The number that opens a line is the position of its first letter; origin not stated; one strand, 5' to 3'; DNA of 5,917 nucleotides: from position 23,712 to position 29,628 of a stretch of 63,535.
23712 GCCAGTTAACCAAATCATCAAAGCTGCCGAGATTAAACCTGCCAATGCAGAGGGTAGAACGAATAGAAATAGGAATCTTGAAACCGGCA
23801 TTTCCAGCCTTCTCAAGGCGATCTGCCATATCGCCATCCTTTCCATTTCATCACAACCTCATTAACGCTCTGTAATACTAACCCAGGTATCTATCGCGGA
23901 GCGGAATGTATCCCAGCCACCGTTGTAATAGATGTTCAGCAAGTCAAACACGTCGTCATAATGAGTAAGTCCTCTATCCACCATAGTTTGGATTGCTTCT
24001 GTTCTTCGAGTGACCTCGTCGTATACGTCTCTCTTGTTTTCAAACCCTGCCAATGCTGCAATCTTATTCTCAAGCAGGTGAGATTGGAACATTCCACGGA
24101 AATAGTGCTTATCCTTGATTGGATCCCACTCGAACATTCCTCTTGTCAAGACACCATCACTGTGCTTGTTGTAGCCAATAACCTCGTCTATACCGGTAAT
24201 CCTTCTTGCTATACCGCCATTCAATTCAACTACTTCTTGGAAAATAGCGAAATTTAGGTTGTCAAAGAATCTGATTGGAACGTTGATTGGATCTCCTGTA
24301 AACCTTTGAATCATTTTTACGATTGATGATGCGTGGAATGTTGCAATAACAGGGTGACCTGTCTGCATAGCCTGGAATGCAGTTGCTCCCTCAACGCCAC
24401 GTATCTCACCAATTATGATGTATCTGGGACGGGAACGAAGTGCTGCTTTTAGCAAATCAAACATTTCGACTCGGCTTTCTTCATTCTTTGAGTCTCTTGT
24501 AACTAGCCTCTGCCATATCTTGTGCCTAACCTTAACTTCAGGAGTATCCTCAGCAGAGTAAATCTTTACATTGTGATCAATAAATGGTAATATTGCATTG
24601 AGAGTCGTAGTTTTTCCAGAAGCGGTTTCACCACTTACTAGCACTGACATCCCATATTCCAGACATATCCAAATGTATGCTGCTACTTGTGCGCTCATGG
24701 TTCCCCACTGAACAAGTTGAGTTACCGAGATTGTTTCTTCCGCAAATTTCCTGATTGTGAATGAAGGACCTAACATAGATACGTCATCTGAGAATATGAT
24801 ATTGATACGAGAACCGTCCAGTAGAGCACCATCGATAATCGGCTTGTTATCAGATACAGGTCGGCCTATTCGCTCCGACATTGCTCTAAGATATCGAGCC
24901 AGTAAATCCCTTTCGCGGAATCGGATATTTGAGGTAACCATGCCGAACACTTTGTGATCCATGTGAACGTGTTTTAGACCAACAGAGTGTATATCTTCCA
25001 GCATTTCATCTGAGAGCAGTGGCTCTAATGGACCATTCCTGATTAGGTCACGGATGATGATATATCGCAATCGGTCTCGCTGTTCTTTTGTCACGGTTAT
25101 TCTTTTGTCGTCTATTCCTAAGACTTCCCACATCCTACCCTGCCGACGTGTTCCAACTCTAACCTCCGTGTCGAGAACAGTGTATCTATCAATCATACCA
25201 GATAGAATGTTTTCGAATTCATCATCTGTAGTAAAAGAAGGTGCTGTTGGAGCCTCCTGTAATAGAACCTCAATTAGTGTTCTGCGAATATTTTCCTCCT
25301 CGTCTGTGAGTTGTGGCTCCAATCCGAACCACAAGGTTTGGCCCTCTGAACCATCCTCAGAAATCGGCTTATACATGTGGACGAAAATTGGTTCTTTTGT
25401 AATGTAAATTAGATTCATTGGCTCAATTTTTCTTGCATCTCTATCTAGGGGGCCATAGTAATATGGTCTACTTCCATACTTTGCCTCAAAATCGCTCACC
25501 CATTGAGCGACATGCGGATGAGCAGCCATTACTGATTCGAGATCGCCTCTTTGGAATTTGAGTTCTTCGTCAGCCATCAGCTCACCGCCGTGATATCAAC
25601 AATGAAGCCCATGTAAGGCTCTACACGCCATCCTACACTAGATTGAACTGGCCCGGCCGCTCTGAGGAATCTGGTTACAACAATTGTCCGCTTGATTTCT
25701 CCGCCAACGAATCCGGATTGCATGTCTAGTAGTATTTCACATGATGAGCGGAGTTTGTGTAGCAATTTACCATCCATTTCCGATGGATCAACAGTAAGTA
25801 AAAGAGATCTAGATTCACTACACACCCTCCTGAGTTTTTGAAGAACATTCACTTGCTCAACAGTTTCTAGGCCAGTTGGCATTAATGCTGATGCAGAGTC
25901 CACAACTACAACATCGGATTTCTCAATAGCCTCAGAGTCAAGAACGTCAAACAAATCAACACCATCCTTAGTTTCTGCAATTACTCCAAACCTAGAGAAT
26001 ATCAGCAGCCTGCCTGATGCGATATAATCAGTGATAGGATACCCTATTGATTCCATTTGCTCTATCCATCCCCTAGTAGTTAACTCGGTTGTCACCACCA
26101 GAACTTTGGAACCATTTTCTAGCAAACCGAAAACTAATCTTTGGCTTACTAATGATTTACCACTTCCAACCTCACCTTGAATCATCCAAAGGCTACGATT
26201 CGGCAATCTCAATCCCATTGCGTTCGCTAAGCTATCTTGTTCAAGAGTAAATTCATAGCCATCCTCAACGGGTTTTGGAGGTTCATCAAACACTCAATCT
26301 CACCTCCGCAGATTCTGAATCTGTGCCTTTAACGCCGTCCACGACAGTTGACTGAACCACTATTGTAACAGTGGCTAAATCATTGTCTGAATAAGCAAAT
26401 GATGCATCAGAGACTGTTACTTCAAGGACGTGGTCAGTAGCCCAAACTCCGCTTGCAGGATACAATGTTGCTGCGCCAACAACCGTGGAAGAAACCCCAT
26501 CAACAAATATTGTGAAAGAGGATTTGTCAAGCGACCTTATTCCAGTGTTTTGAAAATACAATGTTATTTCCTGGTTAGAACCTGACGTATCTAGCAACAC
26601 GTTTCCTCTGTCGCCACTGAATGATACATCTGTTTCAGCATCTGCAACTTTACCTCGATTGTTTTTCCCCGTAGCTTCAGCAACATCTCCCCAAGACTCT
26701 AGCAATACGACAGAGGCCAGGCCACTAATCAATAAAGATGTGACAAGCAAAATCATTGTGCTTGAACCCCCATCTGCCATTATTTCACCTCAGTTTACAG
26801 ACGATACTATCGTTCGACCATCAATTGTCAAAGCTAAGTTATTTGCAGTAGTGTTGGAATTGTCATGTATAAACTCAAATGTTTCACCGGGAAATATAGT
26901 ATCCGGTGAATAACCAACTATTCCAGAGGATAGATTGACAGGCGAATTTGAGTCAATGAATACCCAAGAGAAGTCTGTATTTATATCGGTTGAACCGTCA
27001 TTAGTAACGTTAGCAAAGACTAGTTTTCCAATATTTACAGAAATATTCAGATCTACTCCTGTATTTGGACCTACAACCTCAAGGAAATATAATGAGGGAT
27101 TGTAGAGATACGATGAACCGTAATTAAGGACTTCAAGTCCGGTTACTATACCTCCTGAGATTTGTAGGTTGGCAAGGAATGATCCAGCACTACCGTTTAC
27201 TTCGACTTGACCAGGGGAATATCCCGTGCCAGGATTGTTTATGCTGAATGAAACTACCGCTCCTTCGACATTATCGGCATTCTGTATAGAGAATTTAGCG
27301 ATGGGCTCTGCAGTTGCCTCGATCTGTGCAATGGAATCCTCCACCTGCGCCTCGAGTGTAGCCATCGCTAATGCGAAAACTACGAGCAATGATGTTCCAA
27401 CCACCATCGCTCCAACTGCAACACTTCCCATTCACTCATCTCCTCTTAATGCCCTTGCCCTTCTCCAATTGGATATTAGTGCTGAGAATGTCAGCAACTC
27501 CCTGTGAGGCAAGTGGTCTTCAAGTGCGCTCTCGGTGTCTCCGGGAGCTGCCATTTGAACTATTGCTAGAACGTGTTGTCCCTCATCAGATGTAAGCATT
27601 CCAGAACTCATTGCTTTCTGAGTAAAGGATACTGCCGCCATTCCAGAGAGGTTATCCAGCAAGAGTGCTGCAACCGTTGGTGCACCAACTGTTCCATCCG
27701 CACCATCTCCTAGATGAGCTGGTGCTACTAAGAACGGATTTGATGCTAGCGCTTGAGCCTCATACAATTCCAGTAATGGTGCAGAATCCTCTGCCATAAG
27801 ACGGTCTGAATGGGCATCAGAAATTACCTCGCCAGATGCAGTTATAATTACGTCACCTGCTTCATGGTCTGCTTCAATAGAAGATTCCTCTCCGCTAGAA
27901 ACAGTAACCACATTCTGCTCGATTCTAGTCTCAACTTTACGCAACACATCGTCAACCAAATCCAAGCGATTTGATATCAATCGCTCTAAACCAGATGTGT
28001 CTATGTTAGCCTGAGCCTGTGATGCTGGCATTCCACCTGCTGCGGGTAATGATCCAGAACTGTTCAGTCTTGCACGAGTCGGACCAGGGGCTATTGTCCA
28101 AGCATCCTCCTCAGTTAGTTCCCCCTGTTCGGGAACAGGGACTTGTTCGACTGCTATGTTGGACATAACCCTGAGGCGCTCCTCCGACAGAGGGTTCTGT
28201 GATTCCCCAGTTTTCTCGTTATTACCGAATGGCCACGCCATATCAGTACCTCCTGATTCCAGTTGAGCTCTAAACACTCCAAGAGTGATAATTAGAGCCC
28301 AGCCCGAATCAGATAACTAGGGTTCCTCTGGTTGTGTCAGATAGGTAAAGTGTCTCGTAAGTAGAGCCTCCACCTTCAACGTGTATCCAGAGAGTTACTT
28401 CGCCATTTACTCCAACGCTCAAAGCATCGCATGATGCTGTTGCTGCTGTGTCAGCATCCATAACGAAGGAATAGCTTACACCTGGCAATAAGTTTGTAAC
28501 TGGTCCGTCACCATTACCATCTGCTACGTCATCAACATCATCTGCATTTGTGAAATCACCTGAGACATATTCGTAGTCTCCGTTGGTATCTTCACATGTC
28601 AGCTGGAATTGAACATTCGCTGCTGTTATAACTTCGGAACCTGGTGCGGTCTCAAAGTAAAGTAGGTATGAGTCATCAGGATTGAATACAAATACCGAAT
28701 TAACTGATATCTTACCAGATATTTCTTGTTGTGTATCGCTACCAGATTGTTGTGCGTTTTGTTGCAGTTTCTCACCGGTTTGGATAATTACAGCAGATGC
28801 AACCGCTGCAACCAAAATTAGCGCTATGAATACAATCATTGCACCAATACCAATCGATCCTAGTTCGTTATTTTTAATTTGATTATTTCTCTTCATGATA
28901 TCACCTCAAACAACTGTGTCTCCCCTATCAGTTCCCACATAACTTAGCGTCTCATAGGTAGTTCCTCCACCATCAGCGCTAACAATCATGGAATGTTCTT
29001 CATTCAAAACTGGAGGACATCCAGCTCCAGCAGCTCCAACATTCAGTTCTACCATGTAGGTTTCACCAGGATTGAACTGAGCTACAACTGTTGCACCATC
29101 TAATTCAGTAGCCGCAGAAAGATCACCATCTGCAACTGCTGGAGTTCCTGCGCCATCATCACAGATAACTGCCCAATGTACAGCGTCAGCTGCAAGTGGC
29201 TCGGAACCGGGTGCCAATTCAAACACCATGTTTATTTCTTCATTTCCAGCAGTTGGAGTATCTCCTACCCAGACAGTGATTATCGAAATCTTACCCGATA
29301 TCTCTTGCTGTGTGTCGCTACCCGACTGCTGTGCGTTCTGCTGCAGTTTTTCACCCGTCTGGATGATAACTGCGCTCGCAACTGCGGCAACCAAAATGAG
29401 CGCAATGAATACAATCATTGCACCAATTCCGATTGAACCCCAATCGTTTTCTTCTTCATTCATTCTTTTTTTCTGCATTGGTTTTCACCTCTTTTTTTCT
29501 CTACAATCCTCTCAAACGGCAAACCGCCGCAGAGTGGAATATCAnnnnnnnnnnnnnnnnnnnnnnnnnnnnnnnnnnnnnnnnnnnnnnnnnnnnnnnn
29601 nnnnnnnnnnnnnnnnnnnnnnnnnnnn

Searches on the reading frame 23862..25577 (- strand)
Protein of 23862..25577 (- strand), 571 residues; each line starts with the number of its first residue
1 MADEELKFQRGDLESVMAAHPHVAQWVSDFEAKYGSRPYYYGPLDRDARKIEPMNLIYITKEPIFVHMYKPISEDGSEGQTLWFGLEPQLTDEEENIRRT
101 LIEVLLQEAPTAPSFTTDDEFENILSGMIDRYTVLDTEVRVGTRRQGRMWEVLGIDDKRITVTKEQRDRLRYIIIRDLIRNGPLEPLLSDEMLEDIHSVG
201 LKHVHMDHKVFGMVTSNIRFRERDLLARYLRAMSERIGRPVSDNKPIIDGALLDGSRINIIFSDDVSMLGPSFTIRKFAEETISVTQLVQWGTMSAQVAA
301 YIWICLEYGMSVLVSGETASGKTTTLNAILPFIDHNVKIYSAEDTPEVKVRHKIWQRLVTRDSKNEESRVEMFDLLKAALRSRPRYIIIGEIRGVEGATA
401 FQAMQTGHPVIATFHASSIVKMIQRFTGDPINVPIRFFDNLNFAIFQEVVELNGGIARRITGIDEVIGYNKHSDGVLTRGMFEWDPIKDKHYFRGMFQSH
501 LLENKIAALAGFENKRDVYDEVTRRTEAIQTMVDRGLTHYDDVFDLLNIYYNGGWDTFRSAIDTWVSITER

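Call 97: search_protein_families(library=ncbifam, proteins=[window:23862-25577:-], max_evalue=0.01)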
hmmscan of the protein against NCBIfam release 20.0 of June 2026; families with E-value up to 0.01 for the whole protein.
window:23862-25577:- (571 aa): 18 families
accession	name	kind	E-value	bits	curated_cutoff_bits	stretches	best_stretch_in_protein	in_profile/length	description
NF058587.1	archaellum_moto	equivalog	1.2e-201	671.1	550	1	25-554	2-521/527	archaellum flagellar ATPase motor FlaI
NF053672.1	bindosome_BasE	exception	6.5e-49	167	1000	1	162-553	120-510/512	bindosome assembly system ATPase subunit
TIGR03819.1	heli_sec_ATPase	hypoth_equivalog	2.2e-41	142.2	373.15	1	173-425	44-296/340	TadA family conjugal transfer-associated ATPase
TIGR02788.1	VirB11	equivalog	9.1e-32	110.3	249.95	2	297-425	132-261/308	P-type DNA transfer ATPase VirB11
TIGR02782.1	TrbB_P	equivalog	2.2e-29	102.7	304.55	1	228-426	56-252/303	P-type conjugative transfer ATPase TrbB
NF010469.0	PRK13894.1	subfamily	1.3e-23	83.9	508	1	238-426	79-264/320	conjugal transfer ATPase TrbB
NF010407.0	PRK13833.1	subfamily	3e-23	82.7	499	1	241-426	77-259/323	conjugal transfer protein TrbB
NF010475.0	PRK13900.1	equivalog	4.8e-22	78.5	389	1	301-422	152-275/333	type IV secretion system ATPase VirB11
NF041000.1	ATPase_ComGA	equivalog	6.7e-20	71.2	300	1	307-427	127-243/267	competence type IV pilus ATPase ComGA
TIGR01420.1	pilT_fam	subfamily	6.8e-19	68.3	319.1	1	308-426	122-239/343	PilT/PilU family type 4a pilus ATPase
TIGR02538.1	type_IV_pilB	equivalog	1.2e-15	57.1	675.65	1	306-427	314-430/564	type IV-A pilus assembly ATPase PilB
NF007755.0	PRK10436.1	equivalog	6.2e-15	54.8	617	1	292-427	202-333/465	type II secretion system protein GspE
NF010425.0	PRK13851.1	equivalog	4.8e-14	52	461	1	296-423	149-277/344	type IV secretion system protein VirB11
TIGR02533.1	type_II_gspE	equivalog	9.5e-14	50.9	630.25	1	285-426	219-356/486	type II secretion system ATPase GspE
NF053534.1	T4PilAsmATPsTfpB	equivalog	1.2e-12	47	850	1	269-426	306-449/584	type IV pilus assembly ATPase TfpB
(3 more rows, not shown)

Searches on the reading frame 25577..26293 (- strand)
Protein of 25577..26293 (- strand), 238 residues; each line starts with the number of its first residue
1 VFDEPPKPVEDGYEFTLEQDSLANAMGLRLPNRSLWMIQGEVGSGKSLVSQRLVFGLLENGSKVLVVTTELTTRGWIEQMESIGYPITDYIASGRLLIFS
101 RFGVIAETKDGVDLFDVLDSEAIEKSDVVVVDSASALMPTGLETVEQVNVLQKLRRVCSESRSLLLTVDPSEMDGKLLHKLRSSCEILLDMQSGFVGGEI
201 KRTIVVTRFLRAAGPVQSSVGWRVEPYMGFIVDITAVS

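Call 5: search_protein_families(library=pfam, proteins=[window:25577-26293:-], max_evalue=0.1)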
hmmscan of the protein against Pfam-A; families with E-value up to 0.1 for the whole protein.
window:25577-26293:- (238 aa): 10 families
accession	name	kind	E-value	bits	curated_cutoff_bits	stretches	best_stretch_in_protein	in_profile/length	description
PF06745.19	ATPase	-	2.5e-12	47.1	26.6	1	29-207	15-203/231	KaiC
PF25199.1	nSTAND_NTPase5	-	0.00091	19.5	34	1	31-74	39-83/145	Novel STAND NTPase 5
PF00448.28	SRP54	-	0.0026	17.9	22.7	1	35-165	3-119/196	SRP54-type protein, GTPase domain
PF13401.12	AAA_22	-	0.0035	18.1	27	1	33-154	5-110/130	AAA domain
PF03266.21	NTPase_1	-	0.015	15.6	23.9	1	37-184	3-147/168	NTPase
PF12846.13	AAA_10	-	0.021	14.3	27.5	1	32-82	20-70/362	AAA-like domain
PF13479.12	AAA_24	-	0.026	14.8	27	1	37-146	6-85/195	AAA domain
PF19044.6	P-loop_TraG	-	0.027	13.6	25.8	1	32-80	29-76/413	TraG P-loop domain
PF20720.3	nSTAND3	-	0.029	14.5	27.2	1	33-68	17-52/155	Novel STAND NTPase 3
PF00270.35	DEAD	-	0.051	13.7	26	0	36-68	17-52/167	DEAD/DEAH box helicase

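Call 6: search_protein_families(library=ncbifam, proteins=[window:25577-26293:-], max_evalue=0.1)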
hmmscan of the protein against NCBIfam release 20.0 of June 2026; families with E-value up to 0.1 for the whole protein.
window:25577-26293:- (238 aa): 17 families
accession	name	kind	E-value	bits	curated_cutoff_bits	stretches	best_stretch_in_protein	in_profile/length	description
NF052589.1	ArlH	equivalog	5e-54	183.4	215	1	16-237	3-228/229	archaellum protein ArlH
NF006320.0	PRK08533.1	equivalog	8.3e-46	156.5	215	1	14-238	5-230/230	flagellar accessory protein FlaH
NF004723.0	PRK06067.1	subfamily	4.7e-31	108.1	194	1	26-230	27-233/243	flagellar accessory protein FlaH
NF006799.0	PRK09302.1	equivalog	4.6e-08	32.1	408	1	34-167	274-405/515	circadian clock protein KaiC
TIGR03881.1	KaiC_arch_4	hypoth_equivalog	2.6e-07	30.6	247.8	1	28-110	16-96/231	KaiC domain-containing protein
TIGR03880.1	KaiC_arch_3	hypoth_equivalog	3.4e-06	26.7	249.45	1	29-98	12-80/224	KaiC domain-containing protein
TIGR03877.1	thermo_KaiC_1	hypoth_equivalog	4.6e-06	26.3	307.25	1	30-106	19-95/238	KaiC domain-containing protein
TIGR00643.1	recG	equivalog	0.0019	17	659.4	1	35-82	258-306/629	ATP-dependent DNA helicase RecG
NF008165.0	PRK10917.1-3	equivalog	0.0031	16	711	1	32-81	284-334/692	ATP-dependent DNA helicase RecG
NF008164.0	PRK10917.1-2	equivalog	0.0047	15.2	785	1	28-83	292-348/704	ATP-dependent DNA helicase RecG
NF008167.0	PRK10917.2-1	equivalog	0.0085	14.2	995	1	36-70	308-343/744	ATP-dependent DNA helicase RecG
NF010248.0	PRK13695.1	equivalog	0.011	15.4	156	1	37-174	7-142/180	NTPase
NF008168.0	PRK10917.2-2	equivalog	0.023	13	718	1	37-71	390-425/795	ATP-dependent DNA helicase RecG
NF008163.0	PRK10917.1-1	equivalog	0.037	12.3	796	1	34-72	290-329/692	ATP-dependent DNA helicase RecG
NF053622.1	ATPseBagAMYCTU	equivalog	0.039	13.4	400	1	32-70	6-44/325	ATPase BagA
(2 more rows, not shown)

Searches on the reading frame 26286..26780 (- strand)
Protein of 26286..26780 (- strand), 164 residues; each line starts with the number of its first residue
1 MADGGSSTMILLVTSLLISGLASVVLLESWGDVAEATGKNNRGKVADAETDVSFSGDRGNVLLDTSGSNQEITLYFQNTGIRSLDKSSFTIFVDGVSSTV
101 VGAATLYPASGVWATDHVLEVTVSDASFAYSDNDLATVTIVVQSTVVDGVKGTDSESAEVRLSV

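Call 5: search_protein_families(library=pfam, proteins=[window:26286-26780:-], max_evalue=0.1)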
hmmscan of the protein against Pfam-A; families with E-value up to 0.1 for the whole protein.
window:26286-26780:- (164 aa): 1 family
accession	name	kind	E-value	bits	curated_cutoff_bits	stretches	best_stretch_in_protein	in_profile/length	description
PF01917.21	Arch_flagellin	-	1.7e-08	35.4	29.5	1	4-143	3-151/162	Archaebacterial flagellin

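Call 6: search_protein_families(library=ncbifam, proteins=[window:26286-26780:-], max_evalue=0.1)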
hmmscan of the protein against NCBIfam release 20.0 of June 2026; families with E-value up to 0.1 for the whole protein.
window:26286-26780:- (164 aa): 2 families
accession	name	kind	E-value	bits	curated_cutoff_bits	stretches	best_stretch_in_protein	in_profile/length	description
NF052591.1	ArlG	equivalog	1.1e-16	61.2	110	1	1-142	1-139/148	archaellum stator protein ArlG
NF052590.1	ArlF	equivalog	4.8e-08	33.3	110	1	6-144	7-135/137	archaellum stator protein ArlF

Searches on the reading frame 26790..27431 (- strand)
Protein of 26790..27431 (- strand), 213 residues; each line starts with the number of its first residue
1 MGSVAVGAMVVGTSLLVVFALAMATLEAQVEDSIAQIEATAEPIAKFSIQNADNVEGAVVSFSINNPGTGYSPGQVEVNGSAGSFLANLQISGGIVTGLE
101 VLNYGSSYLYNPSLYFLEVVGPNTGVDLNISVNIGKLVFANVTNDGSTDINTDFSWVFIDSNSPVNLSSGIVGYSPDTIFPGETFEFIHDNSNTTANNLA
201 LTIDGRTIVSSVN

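Call 5: search_protein_families(library=pfam, proteins=[window:26790-27431:-], max_evalue=0.1)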
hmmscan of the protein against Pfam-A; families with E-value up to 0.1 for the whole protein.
window:26790-27431:- (213 aa): 0 families

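Call 6: search_protein_families(library=ncbifam, proteins=[window:26790-27431:-], max_evalue=0.1)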
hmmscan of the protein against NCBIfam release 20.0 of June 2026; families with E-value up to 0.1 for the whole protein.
window:26790-27431:- (213 aa): 0 families

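Call 97: search_protein_families(library=ncbifam, proteins=[window:26790-27431:-], max_evalue=0.01)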
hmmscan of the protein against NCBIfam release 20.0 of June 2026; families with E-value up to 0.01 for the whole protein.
window:26790-27431:- (213 aa): 0 families

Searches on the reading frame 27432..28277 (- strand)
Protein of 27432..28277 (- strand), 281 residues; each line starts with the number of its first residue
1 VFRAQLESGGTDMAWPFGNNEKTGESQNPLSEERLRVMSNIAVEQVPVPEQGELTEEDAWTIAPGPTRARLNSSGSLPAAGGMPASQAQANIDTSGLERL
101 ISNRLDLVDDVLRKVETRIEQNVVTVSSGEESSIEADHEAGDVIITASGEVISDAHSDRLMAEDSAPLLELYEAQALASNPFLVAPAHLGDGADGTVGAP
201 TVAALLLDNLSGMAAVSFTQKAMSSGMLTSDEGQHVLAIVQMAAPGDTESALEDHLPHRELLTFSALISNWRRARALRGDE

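Call 5: search_protein_families(library=pfam, proteins=[window:27432-28277:-], max_evalue=0.1)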
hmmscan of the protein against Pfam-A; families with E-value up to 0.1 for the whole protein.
window:27432-28277:- (281 aa): 0 families

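Call 6: search_protein_families(library=ncbifam, proteins=[window:27432-28277:-], max_evalue=0.1)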
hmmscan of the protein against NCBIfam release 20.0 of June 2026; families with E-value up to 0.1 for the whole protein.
window:27432-28277:- (281 aa): 0 families

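Call 81: search_protein_families(library=pfam, alignment_id=A8, max_evalue=10)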
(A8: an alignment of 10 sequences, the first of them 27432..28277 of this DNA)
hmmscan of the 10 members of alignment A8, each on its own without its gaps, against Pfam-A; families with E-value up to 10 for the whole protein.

A. member 1, window:27432-28277:- (281 aa): 2 families
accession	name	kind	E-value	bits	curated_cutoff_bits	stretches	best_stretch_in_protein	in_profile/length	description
PF08354.15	Fas1-AflB-like_hel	-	0.16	11.3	25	1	106-182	221-296/353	Fatty acid synthase subunit beta/Fas1-like, helical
PF21007.2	FBF1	-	0.26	10.2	45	1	21-64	186-229/524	Fas-binding factor 1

B. families by the number of members that match (of 10 scanned): 9 families
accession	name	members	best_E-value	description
PF05377.16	FlaC_arch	3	0.061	Flagella accessory protein C (FlaC)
PF21007.2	FBF1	2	0.21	Fas-binding factor 1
PF09941.14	DUF2173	1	0.033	Uncharacterized conserved protein (DUF2173)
PF19105.5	DUF5792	1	0.059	Family of unknown function (DUF5792)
PF24362.2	DUF7518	1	0.09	Family of unknown function (DUF7518)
PF08354.15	Fas1-AflB-like_hel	1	0.16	Fatty acid synthase subunit beta/Fas1-like, helical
PF22357.2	AF1548-like_C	1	0.23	AF1548-like, C-terminal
PF02482.25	Ribosomal_S30AE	1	0.23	Sigma 54 modulation protein / S30EA ribosomal protein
PF22267.1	MlrA_C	1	0.23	Transcriptional regulator MlrA, C-terminal domain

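Call 82: search_protein_families(library=ncbifam, alignment_id=A8, max_evalue=10)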
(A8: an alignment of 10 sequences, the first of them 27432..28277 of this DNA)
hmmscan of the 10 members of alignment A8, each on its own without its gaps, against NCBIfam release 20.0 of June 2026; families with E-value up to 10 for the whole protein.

A. member 1, window:27432-28277:- (281 aa): 0 families

B. families by the number of members that match (of 10 scanned): 2 families
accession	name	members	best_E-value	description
NF009981.0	PRK13447.1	2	0.02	F0F1 ATP synthase subunit epsilon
TIGR01332.1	cyt_b559_alpha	1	0.16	cytochrome b559 subunit alpha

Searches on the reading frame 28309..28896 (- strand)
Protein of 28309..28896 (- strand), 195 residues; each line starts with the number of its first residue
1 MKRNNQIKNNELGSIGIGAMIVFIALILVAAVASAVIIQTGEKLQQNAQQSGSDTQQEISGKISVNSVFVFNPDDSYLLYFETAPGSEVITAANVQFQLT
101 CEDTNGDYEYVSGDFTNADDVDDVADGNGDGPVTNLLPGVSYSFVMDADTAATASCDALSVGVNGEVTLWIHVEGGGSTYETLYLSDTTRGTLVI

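Call 5: search_protein_families(library=pfam, proteins=[window:28309-28896:-], max_evalue=0.1)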
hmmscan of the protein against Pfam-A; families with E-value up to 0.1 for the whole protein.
window:28309-28896:- (195 aa): 1 family
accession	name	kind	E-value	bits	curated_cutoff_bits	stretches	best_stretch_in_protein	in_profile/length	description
PF01917.21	Arch_flagellin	-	1.9e-19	71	29.5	1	13-149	1-137/162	Archaebacterial flagellin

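Call 6: search_protein_families(library=ncbifam, proteins=[window:28309-28896:-], max_evalue=0.1)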
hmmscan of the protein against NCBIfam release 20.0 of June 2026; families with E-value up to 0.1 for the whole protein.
window:28309-28896:- (195 aa): 3 families
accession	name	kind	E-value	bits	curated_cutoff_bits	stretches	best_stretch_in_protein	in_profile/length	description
NF006325.0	PRK08541.1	subfamily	2.5e-22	79.8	210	1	9-126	6-129/221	flagellin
NF052591.1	ArlG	equivalog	2.6e-05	24.3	110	1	14-65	3-54/148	archaellum stator protein ArlG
TIGR02537.2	arch_flag_Nterm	domain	0.029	13.9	20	1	16-41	7-32/33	archaellin/type IV pilin N-terminal domain-containing protein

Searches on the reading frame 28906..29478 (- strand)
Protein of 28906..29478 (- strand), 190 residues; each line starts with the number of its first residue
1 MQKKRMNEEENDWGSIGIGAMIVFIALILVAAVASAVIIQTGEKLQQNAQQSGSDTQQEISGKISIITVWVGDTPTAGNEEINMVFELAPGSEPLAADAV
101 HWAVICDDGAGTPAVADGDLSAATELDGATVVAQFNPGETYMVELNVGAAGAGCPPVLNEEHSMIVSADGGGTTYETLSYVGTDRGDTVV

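Call 5: search_protein_families(library=pfam, proteins=[window:28906-29478:-], max_evalue=0.1)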
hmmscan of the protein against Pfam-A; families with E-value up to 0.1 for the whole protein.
window:28906-29478:- (190 aa): 1 family
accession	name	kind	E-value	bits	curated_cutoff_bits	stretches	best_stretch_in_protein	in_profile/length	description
PF01917.21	Arch_flagellin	-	1e-22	81.7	29.5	1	14-170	1-155/162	Archaebacterial flagellin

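Call 6: search_protein_families(library=ncbifam, proteins=[window:28906-29478:-], max_evalue=0.1)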
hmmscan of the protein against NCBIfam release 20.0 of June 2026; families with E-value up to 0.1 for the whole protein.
window:28906-29478:- (190 aa): 3 families
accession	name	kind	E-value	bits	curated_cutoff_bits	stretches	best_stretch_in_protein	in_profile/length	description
NF006325.0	PRK08541.1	subfamily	2.9e-19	69.8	210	1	11-85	7-80/221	flagellin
NF052591.1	ArlG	equivalog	2e-07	31.1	110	1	16-107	4-95/148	archaellum stator protein ArlG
TIGR02537.2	arch_flag_Nterm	domain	0.03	13.8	20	1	17-42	7-32/33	archaellin/type IV pilin N-terminal domain-containing protein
